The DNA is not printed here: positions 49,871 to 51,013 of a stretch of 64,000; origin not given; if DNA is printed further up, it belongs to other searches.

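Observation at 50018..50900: The terminal thioesterase uses a cysteine nucleophile (GxCxG instead of GxSxG)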

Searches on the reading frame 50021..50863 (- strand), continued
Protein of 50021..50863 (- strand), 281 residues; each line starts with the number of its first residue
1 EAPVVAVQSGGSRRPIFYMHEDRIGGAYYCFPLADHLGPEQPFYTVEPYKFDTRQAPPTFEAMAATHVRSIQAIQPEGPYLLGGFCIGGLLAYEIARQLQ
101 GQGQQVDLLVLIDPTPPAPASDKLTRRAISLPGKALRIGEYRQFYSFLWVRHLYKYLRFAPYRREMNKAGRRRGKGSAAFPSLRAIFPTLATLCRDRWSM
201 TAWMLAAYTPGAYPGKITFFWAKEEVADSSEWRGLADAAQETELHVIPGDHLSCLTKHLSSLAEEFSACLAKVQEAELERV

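Call 22: search_protein_representatives(protein=window:50021-50863:-)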
Query: 281 residues. Proteins with E-value up to 0.001 (for the whole library): 33769; up to 1e-10: 17023; up to 1e-30: 469. The best 150 are listed.
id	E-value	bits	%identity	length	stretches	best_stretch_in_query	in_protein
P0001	4.9e-128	442.6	69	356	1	1-281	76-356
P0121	3.2e-99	348.0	58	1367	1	2-276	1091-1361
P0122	2.4e-74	266.4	51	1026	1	2-276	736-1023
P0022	6.4e-74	265.0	49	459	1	2-276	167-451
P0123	1.8e-73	263.5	48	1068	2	2-277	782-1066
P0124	8.0e-72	258.1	50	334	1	4-278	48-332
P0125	3.8e-71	255.9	46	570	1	4-278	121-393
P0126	4.3e-71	255.7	47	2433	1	2-275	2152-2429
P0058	2.8e-69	249.8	48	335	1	2-273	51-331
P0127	3.5e-68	246.2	47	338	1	4-278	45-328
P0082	2.3e-66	240.2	49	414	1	2-276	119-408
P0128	7.2e-66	238.6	45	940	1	4-275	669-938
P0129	1.3e-65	237.7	50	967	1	1-275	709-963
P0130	2.8e-65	236.6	47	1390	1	2-273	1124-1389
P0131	8.0e-65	235.1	49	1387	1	2-274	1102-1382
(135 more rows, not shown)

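Call 29: find_related_loci(query=window:50021-50863:-, collection=genome_contigs, flank=10000)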
Query window:50021-50863:- (281 aa) in genome_contigs; peptide patterns used: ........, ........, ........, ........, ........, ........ (x = any residue, [..] = any of these).
305 stretches matched a pattern, but none encodes a relative of the query by tblastn (E <= 1e-3).

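Call 33: find_related_loci(query=A1, collection=genome_contigs, flank=10000)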
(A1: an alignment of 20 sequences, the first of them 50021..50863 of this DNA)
Query A1 (281 aa) in genome_contigs; peptide patterns used: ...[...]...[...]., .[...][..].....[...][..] (x = any residue, [..] = any of these).
600 stretches matched a pattern (row limit reached: there are more); 591 encode a relative of the query (tblastn E <= 1e-3); the best 80 are kept; 80 distinct loci.
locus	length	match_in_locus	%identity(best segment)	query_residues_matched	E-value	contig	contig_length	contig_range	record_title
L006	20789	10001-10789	47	3-274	2e-76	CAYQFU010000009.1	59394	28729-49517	MAG TPA_asm: uncultured Ktedonobacterales bacterium isolate SRP272529_co2_314 genome assembly, contig: NODE_666_length_5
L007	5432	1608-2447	46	2-276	3e-75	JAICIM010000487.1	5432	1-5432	MAG: Ktedonobacteraceae bacterium isolate GZL_FP_2_bin.97 k141_4474932_length_5432_cov_15.6201, whole genome shotgun seq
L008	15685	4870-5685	45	2-275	5e-69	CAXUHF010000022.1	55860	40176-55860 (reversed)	MAG TPA_asm: uncultured Ktedonobacteraceae bacterium isolate public_SRR14722078_metawrap_bin.4 genome assembly, contig:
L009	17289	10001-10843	44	4-275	7e-68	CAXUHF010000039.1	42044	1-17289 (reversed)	MAG TPA_asm: uncultured Ktedonobacteraceae bacterium isolate public_SRR14722078_metawrap_bin.4 genome assembly, contig:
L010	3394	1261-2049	43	1-274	4e-67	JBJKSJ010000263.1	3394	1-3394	MAG: Ktedonobacterales bacterium isolate Bin_8 S1Ck127_2776959_flag_0_multi_10.8684_len_3394, whole genome shotgun seque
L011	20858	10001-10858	43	4-280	4e-66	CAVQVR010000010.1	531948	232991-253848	MAG: uncultured Chloroflexia bacterium isolate MFD10064.bin.2.18 genome assembly, contig: contig_22810, whole genome sho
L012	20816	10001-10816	43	1-274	1e-64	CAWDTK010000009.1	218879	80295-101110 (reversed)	MAG: uncultured Actinomycetes bacterium isolate MFD05377.bin.2.104 genome assembly, contig: contig_30169, whole genome s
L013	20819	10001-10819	42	4-277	2e-64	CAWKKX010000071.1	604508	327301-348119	MAG: uncultured Chloroflexia bacterium isolate MFD04580.bin.2.112 genome assembly, contig: contig_9527, whole genome sho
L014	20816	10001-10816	41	1-274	2e-63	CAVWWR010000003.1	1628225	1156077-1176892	MAG: uncultured Acidimicrobiales bacterium isolate MFD03399.bin.2.90 genome assembly, contig: contig_11958, whole genome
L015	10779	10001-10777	41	2-269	4e-63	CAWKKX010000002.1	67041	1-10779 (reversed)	MAG: uncultured Chloroflexia bacterium isolate MFD04580.bin.2.112 genome assembly, contig: contig_14830, whole genome sh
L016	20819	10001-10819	41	2-274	7e-63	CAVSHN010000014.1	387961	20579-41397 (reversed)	MAG: uncultured Chloroflexia bacterium isolate MFD01476.bin.2.21 genome assembly, contig: contig_41845, whole genome sho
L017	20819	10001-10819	38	2-281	4e-63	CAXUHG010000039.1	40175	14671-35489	MAG TPA_asm: uncultured Ktedonobacteraceae bacterium isolate public_SRR14722086_metawrap_bin.6 genome assembly, contig:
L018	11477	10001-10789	41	2-273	8e-62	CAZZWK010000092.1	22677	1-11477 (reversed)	MAG: uncultured Dictyobacter sp. isolate Brown_AE.bin.11 genome assembly, contig: NODE_353_length_22677_cov_16.097206, w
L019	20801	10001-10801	42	4-272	9e-61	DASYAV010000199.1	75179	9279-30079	MAG TPA_asm: Streptosporangiaceae bacterium isolate SMAG_U4890 k141_3763823, whole genome shotgun sequence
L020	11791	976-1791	44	2-277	1e-60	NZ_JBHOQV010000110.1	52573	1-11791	MAG: Thermogemmatispora sp. isolate A0_34 coassembly_Ak141_256221, whole genome shotgun sequence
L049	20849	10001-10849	34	2-277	2e-45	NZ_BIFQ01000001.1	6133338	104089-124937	Dictyobacter aurantiacus strain S27 sequence1, whole genome shotgun sequence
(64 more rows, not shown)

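Call 36: search_solved_structures(query=A1, max_evalue=0.01, show_alignments=1)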
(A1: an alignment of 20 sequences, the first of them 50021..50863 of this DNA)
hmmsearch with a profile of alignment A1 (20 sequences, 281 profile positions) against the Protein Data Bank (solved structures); distinct sequences matched with E-value up to 0.01: 51.
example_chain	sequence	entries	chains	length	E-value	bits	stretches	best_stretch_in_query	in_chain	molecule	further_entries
4zxh_A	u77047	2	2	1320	7.5e-23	84.7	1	6-116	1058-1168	ABBFA_003403 | Tyrocidine synthetase 3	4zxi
7dxo_A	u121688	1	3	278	2.2e-22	83.2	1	3-114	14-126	Non-ribosomal peptide synthetase 4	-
7crn_A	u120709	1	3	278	2.5e-22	83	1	3-114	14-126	Non-ribosomal peptide synthetase 4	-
6ojc_A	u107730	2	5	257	8.2e-20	74.8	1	54-119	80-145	NocB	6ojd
7r0x_A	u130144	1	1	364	2e-19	73.5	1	12-117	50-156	Polyketide synthase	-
9f7b_A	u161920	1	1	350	3.9e-18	69.3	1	6-115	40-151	3-hydroxyacyl-[acyl-carrier-protein] dehydratase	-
4z49_A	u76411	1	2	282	1.1e-14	57.9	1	10-260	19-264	Fatty acid synthase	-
7mhd_A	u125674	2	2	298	1.2e-14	57.9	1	10-261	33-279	Fatty acid synthase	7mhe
2px6_A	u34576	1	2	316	1.4e-14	57.6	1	10-261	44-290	Thioesterase domain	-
3tjm_A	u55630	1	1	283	2e-14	57.1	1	10-259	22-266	Fatty acid synthase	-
1xkt_A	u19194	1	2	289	2.3e-14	56.9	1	10-260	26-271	fatty acid synthase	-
3ils_A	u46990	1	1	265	3.8e-14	56.2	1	24-128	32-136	Aflatoxin biosynthesis polyketide synthase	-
2vz8_A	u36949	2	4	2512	2e-13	53.8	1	31-277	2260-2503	FATTY ACID SYNTHASE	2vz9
8cg4_A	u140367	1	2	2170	2.6e-13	53.4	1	39-128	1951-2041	Norsolorinic acid synthase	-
9b80_A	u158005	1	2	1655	4.9e-13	52.5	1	10-260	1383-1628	Fatty acid synthase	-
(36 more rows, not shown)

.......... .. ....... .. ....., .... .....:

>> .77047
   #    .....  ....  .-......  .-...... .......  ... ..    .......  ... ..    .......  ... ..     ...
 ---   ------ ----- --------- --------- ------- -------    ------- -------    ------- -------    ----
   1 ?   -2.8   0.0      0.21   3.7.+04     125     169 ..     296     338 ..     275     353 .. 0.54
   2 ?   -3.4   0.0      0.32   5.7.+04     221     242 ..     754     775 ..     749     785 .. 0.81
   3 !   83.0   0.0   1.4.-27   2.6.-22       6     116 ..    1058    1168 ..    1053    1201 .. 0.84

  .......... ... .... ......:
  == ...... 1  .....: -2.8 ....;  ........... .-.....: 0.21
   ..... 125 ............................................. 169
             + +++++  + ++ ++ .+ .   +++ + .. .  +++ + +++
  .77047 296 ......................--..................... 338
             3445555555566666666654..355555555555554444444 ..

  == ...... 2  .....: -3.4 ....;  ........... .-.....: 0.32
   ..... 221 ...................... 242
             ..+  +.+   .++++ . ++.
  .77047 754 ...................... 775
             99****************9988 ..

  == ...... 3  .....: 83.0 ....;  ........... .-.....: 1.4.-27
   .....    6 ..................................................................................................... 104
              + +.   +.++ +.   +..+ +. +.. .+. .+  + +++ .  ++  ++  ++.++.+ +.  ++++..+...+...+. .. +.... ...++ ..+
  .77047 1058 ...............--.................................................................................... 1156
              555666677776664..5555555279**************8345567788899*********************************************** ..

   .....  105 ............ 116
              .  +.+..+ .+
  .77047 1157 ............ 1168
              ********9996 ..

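Call 40: search_protein_families(library=ncbifam, proteins=[window:50021-50863:-], max_evalue=0.001)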
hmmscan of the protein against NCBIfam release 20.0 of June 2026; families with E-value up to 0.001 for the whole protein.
window:50021-50863:- (281 aa): 2 families
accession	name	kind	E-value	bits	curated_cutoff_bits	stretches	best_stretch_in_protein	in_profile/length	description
NF040607.1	mycolic_Pks13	equivalog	2.1e-12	45.3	2100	1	12-118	1420-1520/1680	polyketide synthase Pks13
NF007605.2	PRK10252.1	equivalog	6.8e-09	33.8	2400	1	54-118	1106-1170/1292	enterobactin non-ribosomal peptide synthetase EntF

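Call 47: predict_structure(alignment_id=A1)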
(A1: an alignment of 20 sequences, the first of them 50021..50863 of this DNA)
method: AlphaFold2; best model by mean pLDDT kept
length: 281 residues; sequences in the alignment: 20
mean_pLDDT: 88.0   pTM: 0.87
mean pLDDT of the five models: 88.0, 87.7, 86.1, 86.0, 79.3
residues with pLDDT >= 90: 176; 70-90: 80; 50-70: 24; < 50: 1
segments of 3 or more residues with pLDDT < 50: none
pLDDT, mean of each block of 10 residues (from residue 1): 82 92 69 91 87 73 94 95 94 97 97 92 93 92 90 92 86 57 79 79 90 95 91 92 95 90 95 86 70
secondary structure, 60 per line:
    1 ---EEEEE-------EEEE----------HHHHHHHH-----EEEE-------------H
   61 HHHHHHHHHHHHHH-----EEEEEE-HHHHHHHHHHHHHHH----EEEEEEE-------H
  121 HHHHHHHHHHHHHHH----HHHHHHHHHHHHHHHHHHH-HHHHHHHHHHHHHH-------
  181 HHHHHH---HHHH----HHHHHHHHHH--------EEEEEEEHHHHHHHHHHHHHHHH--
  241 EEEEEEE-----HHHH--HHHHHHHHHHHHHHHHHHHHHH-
elements in order: E4-8 E16-19 H30-37 E43-46 H60-74 E80-85 H87-101 E106-112 H120-135 H140-158 H160-173 H181-186 H190-193 H198-207 E216-222 H223-238 E241-247 H253-256 H259-280

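Call 49: fold_search(model_id=the predicted structure, library=pdb)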
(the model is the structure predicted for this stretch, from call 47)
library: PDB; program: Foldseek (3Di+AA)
matches with E <= 10: 1469; with E <= 0.001: 831
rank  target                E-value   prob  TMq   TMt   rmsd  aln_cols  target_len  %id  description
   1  5v3y_B                3.9e-14  1.00  0.58  0.60   9.8       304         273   19  Crystal Structure of Mtb Pks13 Thioesterase domain in complex with inhibitor TAM16 (released 2017-07-05)
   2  5v41_B                7.0e-14  1.00  0.60  0.61   9.0       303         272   19  Crystal Structure of Mtb Pks13 Thioesterase domain in complex with inhibitor TAM5 (released 2017-07-05)
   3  9f7b                  7.9e-14  1.00  0.57  0.54  10.5       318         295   21  Thioesterase domain (GbnD6 TE domain) from the gladiolin PKS (released 2025-05-14)
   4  5v42_B                1.2e-13  1.00  0.58  0.61   9.4       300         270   19  Crystal Structure of Mtb Pks13 Thioesterase domain in complex with inhibitor TAM3 (released 2017-07-05)
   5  8q0t_B                1.3e-13  1.00  0.61  0.63   8.8       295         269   20  Identification and optimisation of novel inhibitors of the Polyketide synthetase 13 thioesterase domain with antituber (released 2023-11-22)
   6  5v3x_A                1.5e-13  1.00  0.59  0.61   9.6       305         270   19  Crystal Structure of Mtb Pks13 Thioesterase domain in complex with inhibitor TAM1 (released 2017-07-05)
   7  6ojd_C                1.8e-13  1.00  0.57  0.70   8.2       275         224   20  A high-resolution crystal structure of covalent complex of NocB thioesterase domain with fluorophosphonate nocardicin  (released 2019-09-11)
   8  4zxh                  1.9e-13  1.00  0.58  0.14   9.7       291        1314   25  Crystal Structure of holo-AB3403 a four domain nonribosomal peptide synthetase from Acinetobacter Baumanii (released 2015-12-30)
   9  7vjt_B                1.9e-13  1.00  0.59  0.60   9.4       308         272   19  Crystal Structure of Mtb Pks13-TE in complex with inhibitor coumestan derivative 8 (released 2022-09-28)
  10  5v40_A                2.4e-13  1.00  0.61  0.62   7.5       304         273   19  Crystal Structure of Mtb Pks13 Thioesterase domain in complex with inhibitor TAM6 (released 2017-07-05)
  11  7crn_C                2.9e-13  1.00  0.59  0.62  10.3       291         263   18  The Functional Characterization and Crystal Structure of the Bifunctional Thioesterase Catalyzing Epimerization and Cy (released 2021-08-18)
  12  5v40_B                3.4e-13  1.00  0.61  0.62   6.9       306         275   19  Crystal Structure of Mtb Pks13 Thioesterase domain in complex with inhibitor TAM6 (released 2017-07-05)
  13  5v3w_A                3.9e-13  1.00  0.60  0.61   8.7       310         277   18  Crystal Structure of the Apo form of Thioesterase domain of Mtb Pks13 (released 2017-07-05)
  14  5v41_A                4.1e-13  1.00  0.58  0.60  10.0       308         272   18  Crystal Structure of Mtb Pks13 Thioesterase domain in complex with inhibitor TAM5 (released 2017-07-05)
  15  7vjt_A                4.3e-13  1.00  0.57  0.57  10.6       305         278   18  Crystal Structure of Mtb Pks13-TE in complex with inhibitor coumestan derivative 8 (released 2022-09-28)
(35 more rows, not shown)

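Call 50: find_encoding_contigs(protein=P0121, flank=10000, max_places=3)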
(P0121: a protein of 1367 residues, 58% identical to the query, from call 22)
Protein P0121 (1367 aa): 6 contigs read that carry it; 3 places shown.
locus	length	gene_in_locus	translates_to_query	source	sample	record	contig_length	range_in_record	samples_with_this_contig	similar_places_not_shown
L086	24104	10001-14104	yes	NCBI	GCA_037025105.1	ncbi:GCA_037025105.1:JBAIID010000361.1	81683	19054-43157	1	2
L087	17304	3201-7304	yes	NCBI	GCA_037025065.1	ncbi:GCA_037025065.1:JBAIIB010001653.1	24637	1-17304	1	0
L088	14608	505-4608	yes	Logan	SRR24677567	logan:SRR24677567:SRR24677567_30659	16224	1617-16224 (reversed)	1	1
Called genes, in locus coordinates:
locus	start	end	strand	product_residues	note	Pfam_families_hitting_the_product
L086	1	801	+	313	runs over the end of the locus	PF01073:3Beta_HSD, PF01370:Epimerase, PF02719:Polysacc_synt_2, PF04321:RmlD_sub_bind, PF05368:NmrA, PF07993:NAD_binding_4, PF13460:NAD_binding_10, PF16363:GDP_Man_Dehyd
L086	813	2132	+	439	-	PF13439:Glyco_transf_4 (weak), PF00534:Glycos_transf_1 (weak), PF13692:Glyco_trans_1_4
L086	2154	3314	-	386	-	PF04577:Glyco_transf_61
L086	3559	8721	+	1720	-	PF00501:AMP-binding, PF13193:AMP-binding_C (weak), PF00550:PP-binding, PF00668:Condensation, PF00501:AMP-binding, PF13193:AMP-binding_C, PF00550:PP-binding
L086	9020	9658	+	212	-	PF00132:Hexapep, PF14602:Hexapep_2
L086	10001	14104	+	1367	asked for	PF00668:Condensation, PF00501:AMP-binding, PF13193:AMP-binding_C, PF00550:PP-binding, PF00975:Thioesterase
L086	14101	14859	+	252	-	PF22624:AASDHPPT_N, PF01648:ACPS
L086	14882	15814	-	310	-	PF02397:Bac_transf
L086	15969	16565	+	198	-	PF00132:Hexapep, PF14602:Hexapep_2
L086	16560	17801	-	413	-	PF00550:PP-binding (faint), PF00975:Thioesterase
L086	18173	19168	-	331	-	PF05157:MshEN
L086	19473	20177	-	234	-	PF00072:Response_reg, PF00486:Trans_reg_C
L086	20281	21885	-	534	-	-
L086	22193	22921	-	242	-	-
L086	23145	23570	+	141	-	PF22747:Zn_ribbon_DUF2089, PF09862:DUF2089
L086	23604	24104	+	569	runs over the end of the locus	PF13349:DUF4097 (weak)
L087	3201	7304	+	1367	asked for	PF00668:Condensation, PF00501:AMP-binding, PF13193:AMP-binding_C, PF00550:PP-binding, PF00975:Thioesterase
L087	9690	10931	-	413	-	PF00550:PP-binding (faint), PF00975:Thioesterase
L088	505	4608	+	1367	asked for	PF00668:Condensation, PF00501:AMP-binding, PF13193:AMP-binding_C, PF00550:PP-binding, PF00975:Thioesterase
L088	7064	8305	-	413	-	PF00550:PP-binding (faint), PF00975:Thioesterase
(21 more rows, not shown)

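Call 60: search_protein_families(library=pfam, proteins=[L049:1044-2657:-, L049:3355-5310:+, L049:5368-6609:+, L049:6356-10870:+, L049:10975-11754:+, L049:11806-12810:+, L049:12858-14624:+, L049:14693-16594:+, L049:16597-17649:+, L049:17863-19002:+], max_evalue=0.00001)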
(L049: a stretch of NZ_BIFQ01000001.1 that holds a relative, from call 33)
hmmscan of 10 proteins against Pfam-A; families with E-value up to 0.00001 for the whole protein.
L049:1044-2657:- (537 aa): 0 families

L049:3355-5310:+ (651 aa): 3 families
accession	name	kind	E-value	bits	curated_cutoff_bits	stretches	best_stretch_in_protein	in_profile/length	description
PF00501.34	AMP-binding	-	2.8e-80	270.4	29.9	1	58-397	6-384/384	AMP-binding enzyme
PF00550.31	PP-binding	-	2.8e-12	47.1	20.8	1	562-624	2-66/67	Phosphopantetheine attachment site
PF13193.12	AMP-binding_C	-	7e-09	36.9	24.5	1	461-532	6-76/76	AMP-binding enzyme C-terminal domain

L049:5368-6609:+ (413 aa): 1 family
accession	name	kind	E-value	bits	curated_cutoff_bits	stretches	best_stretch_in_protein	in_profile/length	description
PF00067.27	p450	-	1.4e-33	116.8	22.8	1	91-384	80-431/462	Cytochrome P450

L049:6356-10870:+ (1504 aa): 5 families
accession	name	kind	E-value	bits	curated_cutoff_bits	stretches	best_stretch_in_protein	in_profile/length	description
PF00668.25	Condensation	-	8.8e-105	351.5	30.6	1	163-606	3-455/456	Condensation domain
PF00501.34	AMP-binding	-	1.7e-102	343.6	29.9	1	628-979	2-384/384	AMP-binding enzyme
PF00975.26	Thioesterase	-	2.5e-19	70.9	26.4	1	1273-1487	40-222/226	Thioesterase domain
PF00550.31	PP-binding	-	1.4e-14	54.5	20.8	1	1143-1205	2-66/67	Phosphopantetheine attachment site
PF13193.12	AMP-binding_C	-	3e-10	41.3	24.5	1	1038-1112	1-76/76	AMP-binding enzyme C-terminal domain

L049:10975-11754:+ (259 aa): 2 families
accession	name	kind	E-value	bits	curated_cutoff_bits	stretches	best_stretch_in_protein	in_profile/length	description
PF00535.33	Glycos_transf_2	-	1.2e-24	87.6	23.3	1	11-165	1-164/168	Glycosyl transferase family 2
PF13641.12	Glyco_tranf_2_3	-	9.3e-08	32.8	27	1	8-123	1-129/230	Glycosyltransferase like family 2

L049:11806-12810:+ (334 aa): 3 families
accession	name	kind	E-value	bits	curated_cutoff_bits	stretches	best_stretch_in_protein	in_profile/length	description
PF00535.33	Glycos_transf_2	-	4e-24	85.9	23.3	1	10-174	1-167/168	Glycosyl transferase family 2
PF13641.12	Glyco_tranf_2_3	-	2.6e-09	37.9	27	1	9-230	3-219/230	Glycosyltransferase like family 2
PF10111.15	Glyco_tranf_2_2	-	9.6e-08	32.3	27.3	1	10-108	1-104/276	Glycosyltransferase like family 2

L049:12858-14624:+ (588 aa): 0 families

L049:14693-16594:+ (633 aa): 0 families

L049:16597-17649:+ (350 aa): 0 families

L049:17863-19002:+ (379 aa): 5 families
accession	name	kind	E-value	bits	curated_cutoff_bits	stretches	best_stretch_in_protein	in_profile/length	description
PF00534.26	Glycos_transf_1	-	1.4e-26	93.5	26.4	1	200-349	14-162/172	Glycosyl transferases group 1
PF13439.12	Glyco_transf_4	-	8.8e-26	91.4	28.5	1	22-186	2-167/170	Glycosyltransferase Family 4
PF13692.12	Glyco_trans_1_4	-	6e-22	78.9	27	1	203-345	3-142/142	Glycosyl transferases group 1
PF13579.12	Glyco_trans_4_4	-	1.7e-21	77.6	29.7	1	22-184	1-158/158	Glycosyl transferase 4-like domain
PF20706.3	GT4-conflict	-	1e-15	58.1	26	1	141-327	135-329/385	Family 4 Glycosyltransferase in conflict systems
